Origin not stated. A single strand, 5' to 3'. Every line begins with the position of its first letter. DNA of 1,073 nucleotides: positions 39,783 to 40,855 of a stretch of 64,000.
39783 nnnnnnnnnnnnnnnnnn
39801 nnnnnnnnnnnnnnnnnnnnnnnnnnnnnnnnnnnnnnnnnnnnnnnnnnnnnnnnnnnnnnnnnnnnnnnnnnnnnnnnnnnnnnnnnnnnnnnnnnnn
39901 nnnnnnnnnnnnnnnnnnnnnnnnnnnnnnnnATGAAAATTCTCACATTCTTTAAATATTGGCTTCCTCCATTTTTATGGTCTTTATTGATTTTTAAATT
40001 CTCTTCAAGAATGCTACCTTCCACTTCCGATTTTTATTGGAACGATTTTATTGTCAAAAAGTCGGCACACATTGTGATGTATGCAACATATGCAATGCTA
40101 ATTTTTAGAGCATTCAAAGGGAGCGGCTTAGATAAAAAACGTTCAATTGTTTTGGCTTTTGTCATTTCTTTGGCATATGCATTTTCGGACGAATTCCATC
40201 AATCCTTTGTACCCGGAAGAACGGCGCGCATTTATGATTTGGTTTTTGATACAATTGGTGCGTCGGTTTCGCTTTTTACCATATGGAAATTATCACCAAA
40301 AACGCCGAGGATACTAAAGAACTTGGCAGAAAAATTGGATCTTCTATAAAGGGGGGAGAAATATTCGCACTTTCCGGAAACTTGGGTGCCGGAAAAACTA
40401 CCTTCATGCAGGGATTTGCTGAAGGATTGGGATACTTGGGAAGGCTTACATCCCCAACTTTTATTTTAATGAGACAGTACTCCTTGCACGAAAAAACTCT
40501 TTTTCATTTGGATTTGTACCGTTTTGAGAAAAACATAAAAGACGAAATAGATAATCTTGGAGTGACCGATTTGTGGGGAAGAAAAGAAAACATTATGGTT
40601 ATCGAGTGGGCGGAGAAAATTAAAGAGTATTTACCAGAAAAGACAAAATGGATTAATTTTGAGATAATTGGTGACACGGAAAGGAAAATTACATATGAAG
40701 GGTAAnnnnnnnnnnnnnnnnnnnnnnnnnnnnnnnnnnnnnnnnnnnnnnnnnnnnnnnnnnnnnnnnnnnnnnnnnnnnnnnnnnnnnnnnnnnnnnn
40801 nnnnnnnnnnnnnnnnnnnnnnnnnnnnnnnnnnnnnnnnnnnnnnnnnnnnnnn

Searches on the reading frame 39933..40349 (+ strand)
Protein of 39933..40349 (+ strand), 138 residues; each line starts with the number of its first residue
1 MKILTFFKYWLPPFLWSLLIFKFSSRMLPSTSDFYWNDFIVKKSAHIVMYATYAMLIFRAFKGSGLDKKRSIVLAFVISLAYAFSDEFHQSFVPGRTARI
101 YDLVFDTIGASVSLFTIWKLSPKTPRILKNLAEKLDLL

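Call 11: search_protein_families(library=pfam, proteins=[window:39933-40349:+])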
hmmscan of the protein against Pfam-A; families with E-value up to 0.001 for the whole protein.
window:39933-40349:+ (138 aa): 1 family
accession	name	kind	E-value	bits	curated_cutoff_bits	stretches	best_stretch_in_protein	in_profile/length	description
PF04892.17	VanZ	-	9.4e-15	55.8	30.1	1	17-115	35-120/126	VanZ like family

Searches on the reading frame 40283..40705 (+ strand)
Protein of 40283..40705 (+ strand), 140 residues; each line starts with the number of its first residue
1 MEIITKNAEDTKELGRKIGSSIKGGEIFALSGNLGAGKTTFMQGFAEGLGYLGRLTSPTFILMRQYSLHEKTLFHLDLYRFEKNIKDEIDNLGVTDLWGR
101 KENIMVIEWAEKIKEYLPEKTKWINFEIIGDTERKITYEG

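Call 11: search_protein_families(library=pfam, proteins=[window:40283-40705:+])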
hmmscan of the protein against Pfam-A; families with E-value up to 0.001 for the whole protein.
window:40283-40705:+ (140 aa): 1 family
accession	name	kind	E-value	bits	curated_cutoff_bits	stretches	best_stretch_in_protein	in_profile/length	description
PF02367.23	TsaE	-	1.2e-35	122.7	26.6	1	6-135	2-127/128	Threonylcarbamoyl adenosine biosynthesis protein TsaE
